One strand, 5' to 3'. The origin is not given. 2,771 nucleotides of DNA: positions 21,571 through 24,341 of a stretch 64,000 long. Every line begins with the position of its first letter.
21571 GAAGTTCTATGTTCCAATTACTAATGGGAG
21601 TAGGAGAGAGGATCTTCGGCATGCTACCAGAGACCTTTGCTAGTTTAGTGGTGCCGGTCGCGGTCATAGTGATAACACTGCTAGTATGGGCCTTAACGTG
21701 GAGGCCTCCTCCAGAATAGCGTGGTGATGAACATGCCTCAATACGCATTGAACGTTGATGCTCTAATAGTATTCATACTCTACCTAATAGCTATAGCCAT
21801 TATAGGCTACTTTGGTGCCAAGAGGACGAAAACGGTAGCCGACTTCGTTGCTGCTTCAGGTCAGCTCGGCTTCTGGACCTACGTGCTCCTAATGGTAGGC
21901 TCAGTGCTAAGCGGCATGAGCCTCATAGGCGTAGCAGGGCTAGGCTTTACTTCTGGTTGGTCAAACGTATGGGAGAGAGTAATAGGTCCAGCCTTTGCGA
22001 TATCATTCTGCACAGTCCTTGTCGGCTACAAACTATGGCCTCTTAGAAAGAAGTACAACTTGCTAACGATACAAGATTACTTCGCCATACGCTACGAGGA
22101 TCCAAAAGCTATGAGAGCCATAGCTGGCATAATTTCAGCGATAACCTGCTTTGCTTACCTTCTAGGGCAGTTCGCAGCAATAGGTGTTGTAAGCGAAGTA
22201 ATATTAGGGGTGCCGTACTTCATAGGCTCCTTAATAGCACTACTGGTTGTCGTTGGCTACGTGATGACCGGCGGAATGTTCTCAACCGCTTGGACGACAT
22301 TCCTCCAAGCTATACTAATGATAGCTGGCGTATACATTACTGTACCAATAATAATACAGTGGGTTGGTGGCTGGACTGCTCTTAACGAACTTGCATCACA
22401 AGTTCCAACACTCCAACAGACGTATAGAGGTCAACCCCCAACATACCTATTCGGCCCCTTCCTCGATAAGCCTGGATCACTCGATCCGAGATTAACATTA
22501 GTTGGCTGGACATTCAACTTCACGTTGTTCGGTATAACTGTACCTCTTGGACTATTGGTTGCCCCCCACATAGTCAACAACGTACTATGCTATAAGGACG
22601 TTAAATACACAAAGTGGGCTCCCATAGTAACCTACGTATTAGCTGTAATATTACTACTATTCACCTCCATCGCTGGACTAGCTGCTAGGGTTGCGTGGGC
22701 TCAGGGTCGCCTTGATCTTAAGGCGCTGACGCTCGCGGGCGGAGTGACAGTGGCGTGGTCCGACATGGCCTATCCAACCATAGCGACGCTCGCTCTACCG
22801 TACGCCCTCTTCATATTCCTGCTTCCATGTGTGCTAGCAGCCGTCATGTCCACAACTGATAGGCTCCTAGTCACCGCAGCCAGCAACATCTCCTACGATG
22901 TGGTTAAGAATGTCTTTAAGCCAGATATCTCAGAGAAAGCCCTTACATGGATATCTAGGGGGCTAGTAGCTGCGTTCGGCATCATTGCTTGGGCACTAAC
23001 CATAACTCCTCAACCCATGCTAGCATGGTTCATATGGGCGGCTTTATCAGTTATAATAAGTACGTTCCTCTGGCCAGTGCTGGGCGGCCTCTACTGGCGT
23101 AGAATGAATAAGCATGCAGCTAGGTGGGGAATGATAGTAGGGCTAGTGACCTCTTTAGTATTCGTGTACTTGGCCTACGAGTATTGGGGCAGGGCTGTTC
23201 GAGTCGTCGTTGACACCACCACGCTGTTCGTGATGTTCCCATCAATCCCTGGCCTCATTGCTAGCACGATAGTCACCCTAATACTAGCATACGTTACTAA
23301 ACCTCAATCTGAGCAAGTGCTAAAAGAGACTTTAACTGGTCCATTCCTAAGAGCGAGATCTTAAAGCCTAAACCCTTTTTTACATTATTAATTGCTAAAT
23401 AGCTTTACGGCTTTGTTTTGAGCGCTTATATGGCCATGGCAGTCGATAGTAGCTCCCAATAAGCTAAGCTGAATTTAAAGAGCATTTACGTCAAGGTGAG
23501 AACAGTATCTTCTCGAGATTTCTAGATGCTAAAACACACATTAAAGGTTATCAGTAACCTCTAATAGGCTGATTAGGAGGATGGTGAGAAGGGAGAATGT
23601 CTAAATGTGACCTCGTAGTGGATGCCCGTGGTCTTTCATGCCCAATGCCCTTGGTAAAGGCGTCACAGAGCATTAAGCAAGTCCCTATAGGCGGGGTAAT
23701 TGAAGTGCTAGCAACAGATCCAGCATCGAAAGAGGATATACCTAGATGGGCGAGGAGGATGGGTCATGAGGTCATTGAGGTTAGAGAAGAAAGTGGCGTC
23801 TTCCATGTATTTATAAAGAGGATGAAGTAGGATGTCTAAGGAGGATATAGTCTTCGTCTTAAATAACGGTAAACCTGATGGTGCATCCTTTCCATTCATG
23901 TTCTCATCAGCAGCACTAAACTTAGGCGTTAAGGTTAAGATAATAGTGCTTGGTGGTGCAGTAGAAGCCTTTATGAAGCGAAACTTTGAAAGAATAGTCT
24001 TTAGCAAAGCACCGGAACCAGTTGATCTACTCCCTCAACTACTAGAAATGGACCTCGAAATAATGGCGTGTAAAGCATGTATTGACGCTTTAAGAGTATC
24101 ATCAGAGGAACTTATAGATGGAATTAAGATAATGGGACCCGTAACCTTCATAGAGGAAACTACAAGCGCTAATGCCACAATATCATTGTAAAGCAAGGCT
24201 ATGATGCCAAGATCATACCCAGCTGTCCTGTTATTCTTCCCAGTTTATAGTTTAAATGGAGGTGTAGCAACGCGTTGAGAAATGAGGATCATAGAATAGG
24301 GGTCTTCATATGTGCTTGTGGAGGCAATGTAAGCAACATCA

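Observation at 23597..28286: Methanogen-type HdrA embedded in a TusA / DsrE / GcvH-like / DsrEFH sulfur-relay gene set, with no HdrBC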

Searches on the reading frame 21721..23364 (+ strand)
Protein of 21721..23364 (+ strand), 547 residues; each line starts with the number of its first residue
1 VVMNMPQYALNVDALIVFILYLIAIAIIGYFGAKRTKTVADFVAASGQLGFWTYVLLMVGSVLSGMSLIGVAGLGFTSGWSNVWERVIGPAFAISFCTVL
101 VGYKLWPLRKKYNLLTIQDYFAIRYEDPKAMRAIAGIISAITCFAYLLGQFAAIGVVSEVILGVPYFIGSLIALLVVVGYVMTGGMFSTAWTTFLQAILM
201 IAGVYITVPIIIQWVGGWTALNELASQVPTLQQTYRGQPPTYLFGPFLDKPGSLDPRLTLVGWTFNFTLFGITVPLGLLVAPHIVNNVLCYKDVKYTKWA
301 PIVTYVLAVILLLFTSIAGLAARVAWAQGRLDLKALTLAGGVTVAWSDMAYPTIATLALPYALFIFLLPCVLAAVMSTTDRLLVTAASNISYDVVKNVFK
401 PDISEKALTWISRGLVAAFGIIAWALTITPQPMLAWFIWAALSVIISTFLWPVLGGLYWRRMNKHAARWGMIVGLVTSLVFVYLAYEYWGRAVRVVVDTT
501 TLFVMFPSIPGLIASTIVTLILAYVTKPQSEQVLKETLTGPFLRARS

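Call 3: search_protein_families(library=pfam, proteins=[window:21721-23364:+], max_evalue=0.01)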
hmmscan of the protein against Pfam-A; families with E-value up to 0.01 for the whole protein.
window:21721-23364:+ (547 aa): 1 family
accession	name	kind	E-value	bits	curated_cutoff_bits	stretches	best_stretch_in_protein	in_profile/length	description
PF00474.23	SSF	-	9.4e-54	183.3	22.8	1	42-474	1-406/406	Sodium:solute symporter family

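Call 4: search_protein_families(library=ncbifam, proteins=[window:21721-23364:+], max_evalue=0.01)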
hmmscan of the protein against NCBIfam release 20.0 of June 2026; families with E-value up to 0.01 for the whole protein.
window:21721-23364:+ (547 aa): 11 families
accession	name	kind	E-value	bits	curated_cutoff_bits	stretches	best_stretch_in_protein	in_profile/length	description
TIGR00813.1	sss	superfamily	1.5e-50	172.5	184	1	42-474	1-411/411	sodium/solute symporter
TIGR02121.1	Na_Pro_sym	equivalog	1.3e-38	133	515.5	1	14-532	3-475/488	sodium/proline symporter PutP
TIGR03648.1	Na_symport_lg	subfamily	5.3e-37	127.5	320.75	2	349-532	350-536/547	VC_2705 family sodium/solute symporter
NF006903.2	PRK09395.1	subfamily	6.9e-31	107.2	750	1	6-534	29-529/552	cation/acetate symporter ActP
TIGR02119.1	panF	equivalog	8.6e-31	107.5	328.05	1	14-490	3-446/471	sodium/pantothenate symporter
NF058657.1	MncbAcdTpMctC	equivalog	6.3e-27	94.2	670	1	14-528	8-497/527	monocarboxylic acid transporter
NF011948.0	PRK15419.1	equivalog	1.5e-22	80.2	955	2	10-222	3-216/502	sodium/proline symporter PutP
TIGR02711.1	symport_actP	equivalog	3.6e-21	75.5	1099.25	1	8-538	28-530/549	cation/acetate symporter ActP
NF009135.0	PRK12488.1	subfamily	4e-19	68.6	850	1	6-526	26-514/549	cation/acetate symporter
NF007790.0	PRK10484.1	equivalog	1.4e-09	37.3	401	1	344-497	311-457/527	solute:sodium symporter family transporter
NF052519.1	ExpolsacRepExoX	equivalog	0.0039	17.5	140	1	168-212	11-54/96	exopolysaccharide production repressor ExoX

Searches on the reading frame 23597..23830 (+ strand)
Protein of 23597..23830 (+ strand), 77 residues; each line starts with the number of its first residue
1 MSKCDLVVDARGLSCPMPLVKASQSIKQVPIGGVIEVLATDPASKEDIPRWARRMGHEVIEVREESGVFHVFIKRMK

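Call 3: search_protein_families(library=pfam, proteins=[window:23597-23830:+], max_evalue=0.01)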
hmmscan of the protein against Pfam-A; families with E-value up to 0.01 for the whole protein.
window:23597-23830:+ (77 aa): 1 family
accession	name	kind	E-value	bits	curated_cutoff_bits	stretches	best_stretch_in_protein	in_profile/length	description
PF01206.22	TusA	-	4.3e-27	94.2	28.6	1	7-75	2-70/70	Sulfurtransferase TusA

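Call 4: search_protein_families(library=ncbifam, proteins=[window:23597-23830:+], max_evalue=0.01)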
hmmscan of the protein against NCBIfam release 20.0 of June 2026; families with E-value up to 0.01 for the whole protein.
window:23597-23830:+ (77 aa): 4 families
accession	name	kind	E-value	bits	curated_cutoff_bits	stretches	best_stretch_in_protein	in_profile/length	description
NF001423.0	PRK00299.1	equivalog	4.2e-15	55.3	78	1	3-75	7-79/82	sulfurtransferase TusA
NF008242.0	PRK11018.1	equivalog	7.1e-11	41.6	79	1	3-74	6-77/78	sulfurtransferase-like selenium metabolism protein YedF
TIGR03527.1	selenium_YedF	equivalog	3.9e-09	36.6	110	1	8-75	1-68/194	sulfurtransferase-like selenium metabolism protein YedF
NF041048.1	TusA_like_YeeD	exception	6e-05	22.7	147.5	1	12-62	8-58/72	thiosulfate utilization sulfurtransferase TsuB/YeeD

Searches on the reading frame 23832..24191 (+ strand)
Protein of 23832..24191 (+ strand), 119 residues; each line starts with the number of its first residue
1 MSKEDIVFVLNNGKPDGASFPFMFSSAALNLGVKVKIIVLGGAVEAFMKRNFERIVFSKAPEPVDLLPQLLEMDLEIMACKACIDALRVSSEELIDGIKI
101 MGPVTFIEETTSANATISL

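Call 3: search_protein_families(library=pfam, proteins=[window:23832-24191:+], max_evalue=0.01)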
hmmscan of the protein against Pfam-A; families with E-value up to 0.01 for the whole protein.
window:23832-24191:+ (119 aa): 2 families
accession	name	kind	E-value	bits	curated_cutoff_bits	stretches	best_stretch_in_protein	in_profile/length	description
PF02635.20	DsrE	-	1e-10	42.2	22.7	1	7-118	3-115/116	DsrE/DsrF-like family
PF13686.11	DrsE_2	-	1.9e-08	34.9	25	1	64-115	102-153/156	DsrE/DsrF/DrsH-like family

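Call 4: search_protein_families(library=ncbifam, proteins=[window:23832-24191:+], max_evalue=0.01)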
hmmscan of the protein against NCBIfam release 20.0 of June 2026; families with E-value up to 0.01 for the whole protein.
window:23832-24191:+ (119 aa): 1 family
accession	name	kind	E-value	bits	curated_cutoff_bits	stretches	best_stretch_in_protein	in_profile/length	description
NF047629.1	SulfCarrDsrE2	equivalog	9.6e-07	29.1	210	1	70-114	110-154/159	sulfur carrier protein DsrE2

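Call 31: search_solved_structures(query=window:23832-24188:+, max_evalue=1, show_alignments=2)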
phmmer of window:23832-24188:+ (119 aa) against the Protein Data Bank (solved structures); distinct sequences matched with E-value up to 1: 4.
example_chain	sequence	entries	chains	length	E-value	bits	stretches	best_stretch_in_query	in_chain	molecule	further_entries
1jx7_A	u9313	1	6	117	0.013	18.9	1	65-116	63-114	HYPOTHETICAL PROTEIN YCHN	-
8uja_A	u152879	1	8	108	0.096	16.1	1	44-101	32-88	T33-fn10: engineered DrsE like sulfur reductase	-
3pnx_A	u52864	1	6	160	0.16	15.3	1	50-109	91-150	Putative sulfurtransferase dsrE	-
2pd2_A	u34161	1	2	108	0.99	12.8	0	61-101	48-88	Hypothetical protein ST0148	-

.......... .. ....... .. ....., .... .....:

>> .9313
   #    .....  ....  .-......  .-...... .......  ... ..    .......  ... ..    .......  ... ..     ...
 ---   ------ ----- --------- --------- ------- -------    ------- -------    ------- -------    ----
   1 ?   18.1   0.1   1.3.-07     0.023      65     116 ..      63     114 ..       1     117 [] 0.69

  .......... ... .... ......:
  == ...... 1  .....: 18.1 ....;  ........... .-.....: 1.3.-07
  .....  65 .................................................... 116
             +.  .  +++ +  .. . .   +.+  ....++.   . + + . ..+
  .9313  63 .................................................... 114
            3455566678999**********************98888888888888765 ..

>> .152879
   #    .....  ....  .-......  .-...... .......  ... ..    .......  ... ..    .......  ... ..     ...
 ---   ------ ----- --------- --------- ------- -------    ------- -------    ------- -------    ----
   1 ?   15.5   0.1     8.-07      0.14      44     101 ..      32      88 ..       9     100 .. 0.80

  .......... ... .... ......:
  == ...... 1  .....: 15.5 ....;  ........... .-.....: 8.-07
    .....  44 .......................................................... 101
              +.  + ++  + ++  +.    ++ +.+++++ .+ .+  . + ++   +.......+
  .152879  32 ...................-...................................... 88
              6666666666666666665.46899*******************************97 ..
